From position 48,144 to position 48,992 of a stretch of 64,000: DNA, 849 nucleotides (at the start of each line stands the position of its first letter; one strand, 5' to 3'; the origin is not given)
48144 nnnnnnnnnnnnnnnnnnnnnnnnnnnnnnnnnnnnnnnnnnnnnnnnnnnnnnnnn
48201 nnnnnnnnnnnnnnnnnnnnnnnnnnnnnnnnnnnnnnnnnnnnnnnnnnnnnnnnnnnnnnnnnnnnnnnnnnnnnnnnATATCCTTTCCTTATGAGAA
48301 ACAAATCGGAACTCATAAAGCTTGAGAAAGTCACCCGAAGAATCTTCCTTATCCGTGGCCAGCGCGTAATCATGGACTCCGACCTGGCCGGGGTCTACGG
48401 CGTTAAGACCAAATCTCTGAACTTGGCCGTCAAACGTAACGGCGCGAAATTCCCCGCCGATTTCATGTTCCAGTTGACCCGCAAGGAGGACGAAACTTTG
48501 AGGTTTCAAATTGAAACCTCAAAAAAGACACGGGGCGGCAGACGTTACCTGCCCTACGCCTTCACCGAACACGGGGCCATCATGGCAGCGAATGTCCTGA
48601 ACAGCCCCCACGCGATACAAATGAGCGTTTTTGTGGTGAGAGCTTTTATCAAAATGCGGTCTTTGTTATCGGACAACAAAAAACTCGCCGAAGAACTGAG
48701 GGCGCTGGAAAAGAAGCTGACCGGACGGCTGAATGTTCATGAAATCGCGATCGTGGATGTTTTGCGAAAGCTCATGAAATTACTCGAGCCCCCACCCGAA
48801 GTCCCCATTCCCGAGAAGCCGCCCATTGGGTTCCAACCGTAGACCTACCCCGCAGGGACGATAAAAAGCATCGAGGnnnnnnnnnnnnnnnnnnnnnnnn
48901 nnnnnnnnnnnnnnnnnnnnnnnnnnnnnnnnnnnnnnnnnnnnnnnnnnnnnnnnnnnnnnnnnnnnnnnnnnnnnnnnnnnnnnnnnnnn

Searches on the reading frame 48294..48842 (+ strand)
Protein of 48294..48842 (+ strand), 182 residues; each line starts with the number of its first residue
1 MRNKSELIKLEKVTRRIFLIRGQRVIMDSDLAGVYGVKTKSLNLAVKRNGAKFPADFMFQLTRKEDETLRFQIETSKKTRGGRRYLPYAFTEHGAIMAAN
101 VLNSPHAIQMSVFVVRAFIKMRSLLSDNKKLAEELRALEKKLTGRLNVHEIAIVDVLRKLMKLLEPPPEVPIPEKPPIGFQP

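Call 6: search_protein_families(library=pfam, proteins=[window:48294-48842:+], max_evalue=0.01)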
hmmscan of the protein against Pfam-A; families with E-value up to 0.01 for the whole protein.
window:48294-48842:+ (182 aa): 2 families
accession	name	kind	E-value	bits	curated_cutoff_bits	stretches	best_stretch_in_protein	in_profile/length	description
PF10543.14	ORF6N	-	2.1e-30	105.3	27.8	1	16-101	2-86/86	ORF6N domain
PF09669.15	Phage_pRha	-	0.001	20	29.9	1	68-122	37-90/91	Phage regulatory protein Rha (Phage_pRha)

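Call 50: search_protein_families(library=padloc, proteins=[window:48294-48842:+], max_evalue=0.01)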
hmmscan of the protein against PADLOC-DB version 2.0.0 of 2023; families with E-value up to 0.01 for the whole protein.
window:48294-48842:+ (182 aa): 4 families
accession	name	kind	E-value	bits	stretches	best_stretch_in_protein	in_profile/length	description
PDLC04869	PDC-S05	-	2.3e-50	169.5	1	5-160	9-164/306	-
PDLC04856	PDC-S05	-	2.5e-48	162.1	1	4-164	3-162/177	-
PDLC04849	PDC-S05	-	4e-36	122.4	1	7-141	4-137/183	-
PDLC03828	ZacA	-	0.0013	16.4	0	38-79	167-208/396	-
